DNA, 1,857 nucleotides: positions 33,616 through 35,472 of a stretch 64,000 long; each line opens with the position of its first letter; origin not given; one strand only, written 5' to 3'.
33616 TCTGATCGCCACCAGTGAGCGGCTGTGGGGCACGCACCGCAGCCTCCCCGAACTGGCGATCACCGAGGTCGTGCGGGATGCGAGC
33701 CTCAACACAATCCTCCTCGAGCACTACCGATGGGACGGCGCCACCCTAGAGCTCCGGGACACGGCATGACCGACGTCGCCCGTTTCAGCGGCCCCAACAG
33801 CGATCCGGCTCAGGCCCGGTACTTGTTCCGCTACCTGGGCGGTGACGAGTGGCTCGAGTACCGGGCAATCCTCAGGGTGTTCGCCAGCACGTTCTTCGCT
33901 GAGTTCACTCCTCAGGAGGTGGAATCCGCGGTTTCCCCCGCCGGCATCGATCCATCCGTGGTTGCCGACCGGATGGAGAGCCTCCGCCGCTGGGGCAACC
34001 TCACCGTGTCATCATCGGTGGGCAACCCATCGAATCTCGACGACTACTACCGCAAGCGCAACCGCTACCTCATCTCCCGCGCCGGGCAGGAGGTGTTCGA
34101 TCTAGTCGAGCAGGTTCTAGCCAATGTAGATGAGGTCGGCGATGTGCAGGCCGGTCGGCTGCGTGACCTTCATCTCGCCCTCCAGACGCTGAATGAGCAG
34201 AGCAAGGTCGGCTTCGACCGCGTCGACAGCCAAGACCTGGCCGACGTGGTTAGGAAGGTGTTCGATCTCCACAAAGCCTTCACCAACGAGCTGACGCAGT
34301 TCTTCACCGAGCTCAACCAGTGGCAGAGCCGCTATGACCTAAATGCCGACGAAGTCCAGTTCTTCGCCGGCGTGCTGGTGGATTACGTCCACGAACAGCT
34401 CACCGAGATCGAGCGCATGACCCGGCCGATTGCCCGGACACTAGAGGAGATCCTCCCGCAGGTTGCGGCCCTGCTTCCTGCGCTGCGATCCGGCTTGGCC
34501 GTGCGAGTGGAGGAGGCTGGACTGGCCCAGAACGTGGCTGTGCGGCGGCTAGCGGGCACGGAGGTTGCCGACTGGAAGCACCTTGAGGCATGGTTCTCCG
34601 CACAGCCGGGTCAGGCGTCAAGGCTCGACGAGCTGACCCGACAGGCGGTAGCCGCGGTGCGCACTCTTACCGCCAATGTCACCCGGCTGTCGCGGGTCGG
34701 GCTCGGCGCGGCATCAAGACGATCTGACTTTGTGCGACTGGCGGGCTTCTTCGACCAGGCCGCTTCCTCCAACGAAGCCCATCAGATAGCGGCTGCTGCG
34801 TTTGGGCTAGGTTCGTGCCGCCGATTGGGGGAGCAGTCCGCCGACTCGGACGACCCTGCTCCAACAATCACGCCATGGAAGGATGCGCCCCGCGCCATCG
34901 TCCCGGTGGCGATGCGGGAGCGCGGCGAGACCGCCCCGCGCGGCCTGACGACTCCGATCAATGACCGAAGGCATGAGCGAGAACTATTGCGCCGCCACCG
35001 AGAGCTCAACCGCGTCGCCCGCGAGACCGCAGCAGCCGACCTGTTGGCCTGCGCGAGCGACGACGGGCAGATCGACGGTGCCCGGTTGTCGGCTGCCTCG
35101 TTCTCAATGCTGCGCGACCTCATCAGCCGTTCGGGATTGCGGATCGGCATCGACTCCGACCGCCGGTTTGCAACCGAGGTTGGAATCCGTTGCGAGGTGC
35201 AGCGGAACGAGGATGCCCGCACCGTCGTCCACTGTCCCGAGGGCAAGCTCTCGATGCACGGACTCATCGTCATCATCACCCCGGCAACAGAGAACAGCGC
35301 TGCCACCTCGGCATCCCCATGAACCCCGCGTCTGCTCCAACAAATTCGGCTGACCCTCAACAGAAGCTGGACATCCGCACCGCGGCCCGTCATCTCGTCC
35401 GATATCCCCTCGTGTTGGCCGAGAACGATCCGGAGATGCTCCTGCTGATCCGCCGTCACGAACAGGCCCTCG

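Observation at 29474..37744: Wadjet-like SMC anti-plasmid operon of the TIGR02677-80 flavour in permuted order jetC-jetA-jetB-jetD, fully translationally coupled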

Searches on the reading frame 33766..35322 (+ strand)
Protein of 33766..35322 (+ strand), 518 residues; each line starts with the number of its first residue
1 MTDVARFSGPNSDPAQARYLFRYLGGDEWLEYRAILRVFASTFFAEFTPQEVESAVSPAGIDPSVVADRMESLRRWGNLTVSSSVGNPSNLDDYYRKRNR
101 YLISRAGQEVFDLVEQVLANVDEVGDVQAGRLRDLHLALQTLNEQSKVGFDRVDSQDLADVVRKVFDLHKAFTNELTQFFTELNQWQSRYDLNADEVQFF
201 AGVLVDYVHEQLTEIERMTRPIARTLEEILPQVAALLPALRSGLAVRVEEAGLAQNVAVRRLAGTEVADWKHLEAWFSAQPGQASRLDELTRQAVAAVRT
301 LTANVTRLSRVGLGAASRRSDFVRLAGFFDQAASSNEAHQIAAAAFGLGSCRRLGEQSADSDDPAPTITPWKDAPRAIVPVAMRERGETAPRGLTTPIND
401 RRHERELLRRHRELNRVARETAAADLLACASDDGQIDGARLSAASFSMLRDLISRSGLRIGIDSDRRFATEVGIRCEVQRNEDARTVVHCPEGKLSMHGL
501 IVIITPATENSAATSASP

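Call 7: search_protein_families(library=ncbifam, proteins=[window:33766-35322:+])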
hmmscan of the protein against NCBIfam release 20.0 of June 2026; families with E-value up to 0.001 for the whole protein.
window:33766-35322:+ (518 aa): 1 family
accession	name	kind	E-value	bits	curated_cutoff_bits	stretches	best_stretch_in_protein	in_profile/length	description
TIGR02677.1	TIGR02677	hypoth_equivalog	1.9e-52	178.6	165.85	1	20-505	2-490/494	TIGR02677 family protein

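Call 8: search_protein_families(library=pfam, proteins=[window:33766-35322:+])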
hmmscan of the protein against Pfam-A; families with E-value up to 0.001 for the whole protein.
window:33766-35322:+ (518 aa): 1 family
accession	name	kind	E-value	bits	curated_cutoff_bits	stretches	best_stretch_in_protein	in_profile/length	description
PF09660.15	DUF2397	-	7.2e-91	305.8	28.5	1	21-499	1-481/483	Protein of unknown function (DUF2397)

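Call 9: search_protein_families(library=padloc, proteins=[window:33766-35322:+])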
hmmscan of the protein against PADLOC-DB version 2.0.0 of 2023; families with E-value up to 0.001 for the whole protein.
window:33766-35322:+ (518 aa): 8 families
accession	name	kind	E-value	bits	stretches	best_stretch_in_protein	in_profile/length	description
PDLC00541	JetA2|JetA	-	1.1e-126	421.4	1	12-514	12-508/512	DUF2397 domain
PDLC00536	JetA2|JetA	-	1.1e-65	220.1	1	15-512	15-516/518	DUF2397 domain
PDLC00540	JetA2|JetA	-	1.4e-39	134.2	1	22-502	15-489/496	DUF2397 domain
PDLC00537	JetA2|JetA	-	2.1e-39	133.8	1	22-500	13-488/498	DUF2397 domain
PDLC00538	JetA2|JetA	-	3.9e-38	129.5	1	14-513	12-495/541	DUF2397 domain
PDLC00534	JetA2|JetA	-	2.9e-25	87.1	1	66-508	82-508/511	DUF2397 domain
PDLC00539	JetA2|JetA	-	1.8e-24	84.5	1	20-512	8-504/512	DUF2397 domain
PDLC00535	JetA2|JetA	-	0.00018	18.9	0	270-355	264-345/487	DUF2397 domain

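Call 14: find_homologous_proteins(query=window:33766-35322:+, max_evalue=0.00001)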
Query window:33766-35322:+ (518 aa): 545 proteins with E <= 0.00001 among 8000 candidates; the best 120 are listed.
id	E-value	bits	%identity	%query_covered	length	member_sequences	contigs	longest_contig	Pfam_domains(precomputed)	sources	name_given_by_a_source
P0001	0.0e+0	1045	92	100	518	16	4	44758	PF09660.16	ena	-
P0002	2.1e-296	1002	88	100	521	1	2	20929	PF09660.16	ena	-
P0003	6.2e-276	934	83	100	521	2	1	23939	PF09660.16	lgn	-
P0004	4.1e-271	918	82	100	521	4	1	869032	PF09660.16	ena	-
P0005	3.0e-269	912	80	100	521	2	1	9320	PF09660.16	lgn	-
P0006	5.5e-268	908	80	100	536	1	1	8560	PF09660.16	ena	-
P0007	6.1e-265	898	79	98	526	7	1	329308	PF09660.16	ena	-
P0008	6.6e-254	861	77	99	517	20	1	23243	PF09660.16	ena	-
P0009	8.8e-243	825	73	98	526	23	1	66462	PF09660.16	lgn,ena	-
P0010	6.3e-242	822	82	90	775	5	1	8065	PF09660.16,PF09661.16,PF11796.14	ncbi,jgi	-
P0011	5.1e-234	796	69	99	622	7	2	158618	PF09660.16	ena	-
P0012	5.3e-232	789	72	98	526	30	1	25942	PF09660.16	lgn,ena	-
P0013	1.1e-231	788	71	96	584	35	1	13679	PF09660.16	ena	-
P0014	1.3e-230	785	71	97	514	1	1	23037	PF09660.16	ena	-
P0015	2.2e-230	784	71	97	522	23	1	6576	PF09660.16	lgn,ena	-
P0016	4.2e-230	783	71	98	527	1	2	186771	PF09660.16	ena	-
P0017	7.9e-229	779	71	98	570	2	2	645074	PF09660.16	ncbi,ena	-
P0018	9.1e-226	769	69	99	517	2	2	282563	PF09660.16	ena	-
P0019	4.1e-223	760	70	98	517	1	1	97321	PF09660.16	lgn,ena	-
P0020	1.1e-221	755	68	96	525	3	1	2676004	PF09660.16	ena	-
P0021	4.9e-221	753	68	100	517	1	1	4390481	PF09660.16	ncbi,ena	-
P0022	1.0e-218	745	69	98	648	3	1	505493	PF09660.16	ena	-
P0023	5.4e-218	743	64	97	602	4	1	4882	PF09660.16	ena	-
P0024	2.3e-217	741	69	96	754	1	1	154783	PF09660.16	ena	-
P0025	1.1e-216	739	69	95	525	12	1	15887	PF09660.16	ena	-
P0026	1.8e-216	738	69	96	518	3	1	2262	PF09660.16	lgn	-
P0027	4.2e-216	737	68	100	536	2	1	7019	PF09660.16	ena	-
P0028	4.8e-216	737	67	98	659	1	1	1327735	PF09660.16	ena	-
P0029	6.9e-216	736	67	98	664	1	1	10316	PF09660.16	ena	-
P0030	8.1e-216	736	67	95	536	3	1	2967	PF09660.16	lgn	-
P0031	1.6e-215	735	68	99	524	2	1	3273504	PF09660.16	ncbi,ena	-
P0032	1.9e-215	735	68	98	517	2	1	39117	PF09660.16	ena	-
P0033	1.2e-214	732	68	97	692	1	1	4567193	PF09660.16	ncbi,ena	-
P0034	1.3e-214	732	67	98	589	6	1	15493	PF09660.16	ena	-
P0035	5.9e-214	730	68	96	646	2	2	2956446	PF09660.16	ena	-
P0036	1.0e-213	729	67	97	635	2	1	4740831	PF09660.16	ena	-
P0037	1.5e-213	728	62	97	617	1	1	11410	PF09660.16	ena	-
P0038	6.5e-213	726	68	97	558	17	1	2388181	PF09660.16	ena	-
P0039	1.5e-212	725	67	96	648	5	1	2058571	PF09660.16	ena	-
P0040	8.0e-211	719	67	96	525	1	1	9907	PF09660.16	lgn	-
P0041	2.2e-210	718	68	96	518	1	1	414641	PF09660.16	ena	-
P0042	2.4e-210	718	67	97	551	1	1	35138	PF09660.16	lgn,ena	-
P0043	5.8e-210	717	67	95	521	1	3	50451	PF09660.16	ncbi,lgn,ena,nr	ncbi:MAG: TIGR02677 family protein [bacterium]|nr:TIGR02677 family protein [bacterium] MDE0288127.1 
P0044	1.9e-209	715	65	97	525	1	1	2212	PF09660.16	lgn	-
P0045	1.9e-209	715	66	96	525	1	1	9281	PF09660.16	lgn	-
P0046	3.1e-209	714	66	95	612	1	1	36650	PF09660.16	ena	-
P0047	6.5e-209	713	66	94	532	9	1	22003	PF09660.16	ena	-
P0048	8.2e-209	713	67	96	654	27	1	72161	PF09660.16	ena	-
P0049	1.2e-208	712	67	95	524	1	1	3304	PF09660.16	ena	-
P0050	2.2e-208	711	67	95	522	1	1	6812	PF09660.16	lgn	-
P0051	3.5e-207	707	66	96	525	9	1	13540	PF09660.16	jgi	jgi:uncharacterized protein (TIGR02677 family)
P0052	8.1e-207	706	66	96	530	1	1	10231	PF09660.16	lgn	-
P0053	2.9e-206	704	66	96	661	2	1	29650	PF09660.16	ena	-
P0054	4.3e-206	704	66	97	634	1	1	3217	PF09660.16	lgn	-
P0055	1.9e-205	702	66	98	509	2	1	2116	PF09660.16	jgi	jgi:uncharacterized protein (TIGR02677 family)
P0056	2.7e-205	701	64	98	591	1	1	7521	PF09660.16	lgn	-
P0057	2.8e-205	701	66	98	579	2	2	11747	PF09660.16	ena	-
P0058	4.7e-205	700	65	97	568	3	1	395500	PF09660.16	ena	-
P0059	6.1e-205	700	66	95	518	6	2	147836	PF09660.16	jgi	-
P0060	6.8e-205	700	64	96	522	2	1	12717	PF09660.16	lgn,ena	-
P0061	1.5e-204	699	66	96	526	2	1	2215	PF09660.16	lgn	-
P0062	1.9e-204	698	66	95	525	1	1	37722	PF09660.16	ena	-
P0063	2.7e-204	698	64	97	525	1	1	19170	PF09660.16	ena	-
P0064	1.4e-203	696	65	98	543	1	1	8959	PF09660.16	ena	-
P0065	1.5e-203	695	64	96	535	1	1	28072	PF09660.16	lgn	-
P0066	1.7e-203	695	64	98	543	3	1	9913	PF09660.16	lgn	-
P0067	1.8e-203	695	63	100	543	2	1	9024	PF09660.16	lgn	-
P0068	2.4e-203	695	65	97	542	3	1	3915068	PF09660.16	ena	-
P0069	3.7e-203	694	64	98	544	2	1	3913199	PF09660.16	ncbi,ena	-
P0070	4.5e-203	694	65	97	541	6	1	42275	PF09660.16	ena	-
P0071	8.4e-203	693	63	98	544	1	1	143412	PF09660.16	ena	-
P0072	1.4e-202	692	65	94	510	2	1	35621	PF09660.16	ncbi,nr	ncbi:MAG: TIGR02677 family protein [Rhodospirillaceae bacterium]|nr:TIGR02677 family protein [Rhodos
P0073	2.3e-202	691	64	98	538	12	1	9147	PF09660.16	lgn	-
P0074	2.3e-202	691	64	97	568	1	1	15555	PF09660.16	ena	-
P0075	3.7e-202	691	64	100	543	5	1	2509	PF09660.16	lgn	-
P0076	4.3e-202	691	66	95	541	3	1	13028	PF09660.16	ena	-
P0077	6.1e-202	690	64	97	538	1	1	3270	PF09660.16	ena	-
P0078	6.3e-202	690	63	98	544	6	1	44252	PF09660.16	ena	-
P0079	7.6e-202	690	64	96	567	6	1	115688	PF09660.16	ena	-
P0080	1.9e-201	689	64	97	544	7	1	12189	PF09660.16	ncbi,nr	ncbi:MAG: TIGR02677 family protein [bacterium]|nr:TIGR02677 family protein [bacterium]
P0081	2.0e-201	688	66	92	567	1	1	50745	PF09660.16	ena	-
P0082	2.9e-201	688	65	95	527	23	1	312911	PF09660.16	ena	-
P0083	3.7e-201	688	64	97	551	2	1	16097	PF09660.16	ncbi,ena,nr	ncbi:MAG: TIGR02677 family protein [bacterium]|nr:TIGR02677 family protein [bacterium]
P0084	4.8e-201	687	63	98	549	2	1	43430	PF09660.16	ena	-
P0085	4.9e-201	687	65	97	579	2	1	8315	PF09660.16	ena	-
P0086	6.7e-201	687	65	95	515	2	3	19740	PF09660.16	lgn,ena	-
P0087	8.7e-201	686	63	97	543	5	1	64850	PF09660.16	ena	-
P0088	9.4e-201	686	62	98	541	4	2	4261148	PF09660.16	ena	-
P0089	1.1e-200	686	63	100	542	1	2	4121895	PF09660.16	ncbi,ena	-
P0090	1.3e-200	686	65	96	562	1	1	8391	PF09660.16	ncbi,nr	ncbi:MAG: TIGR02677 family protein [Acidimicrobiaceae bacterium]|nr:TIGR02677 family protein [Acidim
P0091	1.3e-200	686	64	96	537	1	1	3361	PF09660.16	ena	-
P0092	3.6e-200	684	63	95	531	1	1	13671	PF09660.16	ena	-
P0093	4.5e-200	684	64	98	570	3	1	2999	PF09660.16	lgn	-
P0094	5.1e-200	684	64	97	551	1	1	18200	PF09660.16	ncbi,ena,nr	ncbi:MAG: TIGR02677 family protein [bacterium]|nr:TIGR02677 family protein [bacterium]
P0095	5.3e-200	684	63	98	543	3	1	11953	PF09660.16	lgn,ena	-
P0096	5.9e-200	684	64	97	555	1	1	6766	PF09660.16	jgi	-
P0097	6.0e-200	684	64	97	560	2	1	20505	PF09660.16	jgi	-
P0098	6.2e-200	683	64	97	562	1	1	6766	PF09660.16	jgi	-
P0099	7.0e-200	683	64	97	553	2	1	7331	PF09660.16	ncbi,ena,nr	ncbi:MAG: TIGR02677 family protein [bacterium]|nr:TIGR02677 family protein [bacterium]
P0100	7.5e-200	683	64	97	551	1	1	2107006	PF09660.16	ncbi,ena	-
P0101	9.8e-200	683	65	97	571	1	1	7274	PF09660.16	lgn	-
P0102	1.3e-199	682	64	96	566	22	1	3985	PF09660.16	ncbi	-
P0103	1.8e-199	682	65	96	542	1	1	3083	PF09660.16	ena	-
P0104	2.4e-199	682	64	97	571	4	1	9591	PF09660.16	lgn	-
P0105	2.5e-199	682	63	98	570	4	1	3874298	PF09660.16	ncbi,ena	-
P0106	2.7e-199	681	64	96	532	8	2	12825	PF09660.16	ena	-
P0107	2.9e-199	681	64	97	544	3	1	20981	PF09660.16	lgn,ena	-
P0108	4.7e-199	681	64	97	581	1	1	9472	PF09660.16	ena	-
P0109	6.6e-199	680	63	97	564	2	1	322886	PF09660.16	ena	-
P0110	6.8e-199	680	62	99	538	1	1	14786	PF09660.16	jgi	jgi:uncharacterized protein (TIGR02677 family)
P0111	7.5e-199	680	63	100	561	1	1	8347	PF09660.16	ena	-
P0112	1.4e-198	679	63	97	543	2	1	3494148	PF09660.16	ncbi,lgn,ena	-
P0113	1.8e-198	679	63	99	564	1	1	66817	PF09660.16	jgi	jgi:uncharacterized protein (TIGR02677 family)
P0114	2.3e-198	678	63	97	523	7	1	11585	PF09660.16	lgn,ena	-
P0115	5.7e-198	677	64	96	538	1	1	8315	PF09660.16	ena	-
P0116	6.6e-198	677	62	98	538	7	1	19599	PF09660.16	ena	-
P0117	8.6e-198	676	63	99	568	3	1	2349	PF09660.16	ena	-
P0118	9.3e-198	676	64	97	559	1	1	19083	PF09660.16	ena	-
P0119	1.6e-197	676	62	97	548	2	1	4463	PF09660.16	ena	-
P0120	1.8e-197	675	64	97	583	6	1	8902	PF09660.16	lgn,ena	-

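Call 18: find_related_loci(query=A1, collection=genome_contigs, flank=10000)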
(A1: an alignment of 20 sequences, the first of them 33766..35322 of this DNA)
Query A1 (518 aa) in genome_contigs; peptide patterns used: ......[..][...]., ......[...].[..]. (x = any residue, [..] = any of these).
111 stretches matched a pattern; 73 encode a relative of the query (tblastn E <= 1e-3); 73 distinct loci.
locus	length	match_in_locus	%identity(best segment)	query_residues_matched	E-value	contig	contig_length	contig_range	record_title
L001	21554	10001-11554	91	1-518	0e+0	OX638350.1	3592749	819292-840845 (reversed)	MAG: uncultured Acidimicrobiales bacterium isolate f23ad4c5-4acf-44dc-8341-13aaafada964 genome assembly, chromosome: 1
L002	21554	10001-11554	92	1-518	0e+0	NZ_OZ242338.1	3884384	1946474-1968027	MAG: Candidatus Poriferisocius sp. isolate b1648d6f-d579-441a-9e02-68cbdfacbddd chromosome 1, complete sequence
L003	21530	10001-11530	81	1-510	0e+0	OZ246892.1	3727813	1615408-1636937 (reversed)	MAG: Acidimicrobiales bacterium isolate 3c6b77ed-a9df-485c-af98-3e10d3554373 genome assembly, chromosome: 1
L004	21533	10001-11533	80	1-511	0e+0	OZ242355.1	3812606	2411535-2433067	MAG: Acidimicrobiales bacterium isolate 104998a1-4135-4d78-96d2-be0913496795 genome assembly, chromosome: 1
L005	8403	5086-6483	82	1-466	0e+0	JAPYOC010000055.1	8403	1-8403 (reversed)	MAG: Candidatus Poriferisocius aerobius isolate m_cahh6 Seq55, whole genome shotgun sequence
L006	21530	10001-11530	73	1-510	0e+0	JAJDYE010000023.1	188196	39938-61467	MAG: Acidimicrobiia bacterium isolate jk18x27bins.72 k141_68601, whole genome shotgun sequence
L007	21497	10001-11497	71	11-507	0e+0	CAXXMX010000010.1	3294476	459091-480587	MAG: Acidimicrobiales bacterium isolate 44abe02d-1df9-4c9d-ba21-8d9b13a2b451 genome assembly, contig: contig_10, whole g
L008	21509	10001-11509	71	6-509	0e+0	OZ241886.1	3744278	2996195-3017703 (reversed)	MAG: Candidatus Aldehydirespiratoraceae bacterium isolate 67cb103c-45cd-4466-8c42-f27af5c96c61 genome assembly, chromoso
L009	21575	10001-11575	69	1-518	0e+0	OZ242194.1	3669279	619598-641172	MAG: Acidimicrobiales bacterium isolate b96ec2c2-7b30-4efb-902b-edc41798273b genome assembly, chromosome: 1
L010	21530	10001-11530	73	1-510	0e+0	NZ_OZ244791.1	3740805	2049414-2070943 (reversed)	MAG: Candidatus Poriferisocius sp. isolate cde17ac8-0948-4364-bd42-6cfd40f4f062 chromosome 1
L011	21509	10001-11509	70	8-507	0e+0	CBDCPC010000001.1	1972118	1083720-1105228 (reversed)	MAG: Acidimicrobiales bacterium isolate 643f2b38-666c-4a97-807c-f766906f6415 genome assembly, contig: contig_1, whole ge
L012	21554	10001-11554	81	1-518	0e+0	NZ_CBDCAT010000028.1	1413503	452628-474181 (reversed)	MAG: Candidatus Poriferisocius sp. isolate 6a58050e-6236-4a06-828a-e3003a3fcb77 contig_28, whole genome shotgun sequence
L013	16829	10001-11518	72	1-506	0e+0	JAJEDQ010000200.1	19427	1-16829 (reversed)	MAG: Acidimicrobiia bacterium isolate p16x33bins.34 k141_668849, whole genome shotgun sequence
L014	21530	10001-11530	71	9-516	0e+0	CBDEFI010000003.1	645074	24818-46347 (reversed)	MAG: Acidimicrobiales bacterium isolate 2e4b594b-7fba-4ce7-b97d-329b2cb5198a genome assembly, contig: contig_3, whole ge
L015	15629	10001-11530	72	1-510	0e+0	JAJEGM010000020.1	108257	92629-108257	MAG: Acidimicrobiia bacterium isolate p16x57bins.12 k141_79866, whole genome shotgun sequence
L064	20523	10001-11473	51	16-504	4e-154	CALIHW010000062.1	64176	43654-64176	MAG: uncultured Granulosicoccaceae bacterium isolate R3_Bin_Bin_67_1 genome assembly, contig: c_000001415377, whole geno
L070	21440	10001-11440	47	18-504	8e-132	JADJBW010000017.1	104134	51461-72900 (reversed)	MAG: Actinomycetota bacterium isolate Aved_18-Q3-R54-62_BAT3C.633 tig00031525-10-1037730, whole genome shotgun sequence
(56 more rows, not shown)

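Call 20: search_dna_similar(query=window:33766-35322:+, collection=plasmids, mode=protein, max_rows=40, rows=spread)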
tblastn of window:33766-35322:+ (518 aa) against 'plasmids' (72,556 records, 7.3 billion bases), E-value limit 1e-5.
Records with a match: 128; places in all: 128; records where one place covers at least 80% of the query: 1.
Best place of each record, by identity: <60% 128.
By first word of the organism name: Ralstonia 105; Streptomyces 17; Pseudonocardia 2; Cupriavidus 1; Nonomuraea 1; Priestia 1; Bacillus 1.
By predicted mobility (MOB-suite, as given by PLSDB): mobilizable 100; non-mobilizable 27; conjugative 1.
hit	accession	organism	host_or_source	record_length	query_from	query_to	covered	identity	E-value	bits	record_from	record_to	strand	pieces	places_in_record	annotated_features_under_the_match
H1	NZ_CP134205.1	Streptomyces sp. BB1-1-1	bumble bee,whole organism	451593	10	518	98%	30.8%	2e-40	164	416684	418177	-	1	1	DUF2397 domain-containing protein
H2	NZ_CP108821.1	Streptomyces chartreusis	-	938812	1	400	77%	35.5%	1e-54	206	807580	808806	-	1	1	TIGR02677 family protein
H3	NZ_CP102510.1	Streptomyces sp. NBC_00162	bacterial isolate,soil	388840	15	393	73%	29.4%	2e-15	87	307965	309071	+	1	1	DUF2397 domain-containing protein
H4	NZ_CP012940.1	Ralstonia solanacearum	plantain,cell culture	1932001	20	393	72%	25.8%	2e-18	97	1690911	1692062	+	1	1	none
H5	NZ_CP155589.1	Ralstonia solanacearum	Musa sp.,cell culture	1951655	20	393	72%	25.8%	2e-18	97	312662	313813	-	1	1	none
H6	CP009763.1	Ralstonia solanacearum OE1-1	Solanum virginianum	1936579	20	393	72%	25.6%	1e-18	97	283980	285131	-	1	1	TIGR02677 family protein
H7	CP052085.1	Ralstonia solanacearum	tomato,cell culture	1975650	20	393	72%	25.6%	1e-18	97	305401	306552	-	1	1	none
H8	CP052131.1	Ralstonia solanacearum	tomato,cell culture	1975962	20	393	72%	25.6%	1e-18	97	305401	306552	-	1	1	TIGR02677 family protein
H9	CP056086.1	Ralstonia solanacearum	cell clture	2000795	20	393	72%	25.6%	1e-18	97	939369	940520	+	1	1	TIGR02677 family protein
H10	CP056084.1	Ralstonia solanacearum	cell clture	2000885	20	393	72%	25.6%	1e-18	97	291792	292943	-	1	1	TIGR02677 family protein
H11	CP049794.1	Ralstonia solanacearum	whole organism,isolated from the ...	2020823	20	393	72%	25.6%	1e-18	97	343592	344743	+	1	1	TIGR02677 family protein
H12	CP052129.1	Ralstonia solanacearum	tomato,cell culture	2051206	20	393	72%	25.6%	1e-18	97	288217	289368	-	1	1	TIGR02677 family protein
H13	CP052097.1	Ralstonia solanacearum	tomato,cell culture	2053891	20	393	72%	25.6%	1e-18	97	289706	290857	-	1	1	none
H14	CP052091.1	Ralstonia solanacearum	tomato,cell culture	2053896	20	393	72%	25.6%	1e-18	97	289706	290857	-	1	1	TIGR02677 family protein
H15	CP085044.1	Ralstonia solanacearum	sunflower,cell culture,stem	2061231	20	393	72%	25.6%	1e-18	97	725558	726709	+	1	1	TIGR02677 family protein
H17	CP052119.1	Ralstonia solanacearum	tomato,cell culture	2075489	20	393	72%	25.6%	1e-18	97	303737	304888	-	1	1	TIGR02677 family protein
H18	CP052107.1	Ralstonia solanacearum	tomato,cell culture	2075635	20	393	72%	25.6%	1e-18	97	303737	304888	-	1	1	TIGR02677 family protein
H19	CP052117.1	Ralstonia solanacearum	tomato,cell culture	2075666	20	393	72%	25.6%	1e-18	97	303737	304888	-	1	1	TIGR02677 family protein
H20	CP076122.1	Ralstonia solanacearum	Solanum muricatum,cell culture,stem,stem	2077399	20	393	72%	25.6%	1e-18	97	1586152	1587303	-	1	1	TIGR02677 family protein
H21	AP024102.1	Ralstonia solanacearum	-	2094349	20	393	72%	25.6%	1e-18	97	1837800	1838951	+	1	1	TIGR02677 family protein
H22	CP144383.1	Ralstonia solanacearum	tobacco,whole organism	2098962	20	393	72%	25.6%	1e-18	97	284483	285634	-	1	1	TIGR02677 family protein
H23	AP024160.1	Ralstonia solanacearum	Zingiber officinale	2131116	20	393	72%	25.6%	1e-18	97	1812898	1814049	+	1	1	TIGR02677 family protein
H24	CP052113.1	Ralstonia solanacearum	tomato,cell culture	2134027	20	393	72%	25.6%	1e-18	97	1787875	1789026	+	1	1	TIGR02677 family protein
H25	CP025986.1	Ralstonia solanacearum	Cucurbita maxima,culture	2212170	20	393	72%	25.6%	1e-18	97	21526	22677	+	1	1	TIGR02677 family protein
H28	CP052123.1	Ralstonia solanacearum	tomato,cell culture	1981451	20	393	72%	25.6%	1e-18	97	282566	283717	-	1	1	TIGR02677 family protein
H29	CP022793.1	Ralstonia solanacearum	Solanum tuberosum,single cell,Potato ...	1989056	20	393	72%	25.6%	1e-18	97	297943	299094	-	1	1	TIGR02677 family protein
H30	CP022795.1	Ralstonia solanacearum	Solanum tuberosum,single cell,Potato ...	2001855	20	393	72%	25.6%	1e-18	97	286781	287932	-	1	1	TIGR02677 family protein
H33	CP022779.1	Ralstonia solanacearum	Solanum tuberosum,single cell,Potato ...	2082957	20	393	72%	25.6%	1e-18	97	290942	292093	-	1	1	TIGR02677 family protein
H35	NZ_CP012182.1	Pseudonocardia sp. EC080610-09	Apterostigma dentigerum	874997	14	389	73%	24.1%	5e-10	70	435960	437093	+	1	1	TIGR02677 family protein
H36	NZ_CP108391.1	Streptomyces sp. NBC_01320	-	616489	70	374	59%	26.3%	3e-9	68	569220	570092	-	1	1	TIGR02677 family protein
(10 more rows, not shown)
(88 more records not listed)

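Call 21: get_annotated_region(hit=H1, flank=8000)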
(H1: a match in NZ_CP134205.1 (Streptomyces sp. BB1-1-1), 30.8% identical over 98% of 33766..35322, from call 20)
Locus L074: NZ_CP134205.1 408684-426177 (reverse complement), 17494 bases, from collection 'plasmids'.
description: Streptomyces sp. BB1-1-1 plasmid unnamed2, complete sequence
organism: Streptomyces sp. BB1-1-1 (NCBI taxid 3074430)
taxonomy: Bacteria; Actinomycetota; Actinomycetes; Kitasatosporales; Streptomycetaceae; Streptomyces; Streptomyces sp. BB1-1-1
host: -; source: bumble bee,whole organism; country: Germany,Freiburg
typing (MOB-suite, as given by PLSDB): non-mobilizable
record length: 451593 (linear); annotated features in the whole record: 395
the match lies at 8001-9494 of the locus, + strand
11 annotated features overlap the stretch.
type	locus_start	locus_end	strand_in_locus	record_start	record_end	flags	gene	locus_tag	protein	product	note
CDS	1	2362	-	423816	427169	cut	-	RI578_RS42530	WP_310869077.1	SMC family ATPase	-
CDS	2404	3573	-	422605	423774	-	-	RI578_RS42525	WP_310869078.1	exonuclease SbcCD subunit D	-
CDS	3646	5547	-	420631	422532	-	-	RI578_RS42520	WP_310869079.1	ATP-binding protein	-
CDS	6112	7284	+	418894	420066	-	-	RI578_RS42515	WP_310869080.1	ImmA/IrrE family metallo-endopeptidase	-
CDS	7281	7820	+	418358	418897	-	-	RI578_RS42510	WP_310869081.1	hypothetical protein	-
CDS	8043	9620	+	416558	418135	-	-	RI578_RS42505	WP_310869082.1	DUF2397 domain-containing protein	-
CDS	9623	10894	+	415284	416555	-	-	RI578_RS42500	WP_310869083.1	TIGR02678 family protein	-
CDS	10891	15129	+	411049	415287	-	-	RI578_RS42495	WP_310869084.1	TIGR02680 family protein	-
CDS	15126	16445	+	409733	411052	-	-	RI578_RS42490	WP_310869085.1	TIGR02679 family protein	-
CDS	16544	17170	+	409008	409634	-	-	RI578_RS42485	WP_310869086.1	chorismate mutase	GO:0046417 - chorismate metabolic process [Evidence IEA]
CDS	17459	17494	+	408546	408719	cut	-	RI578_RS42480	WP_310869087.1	hypothetical protein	-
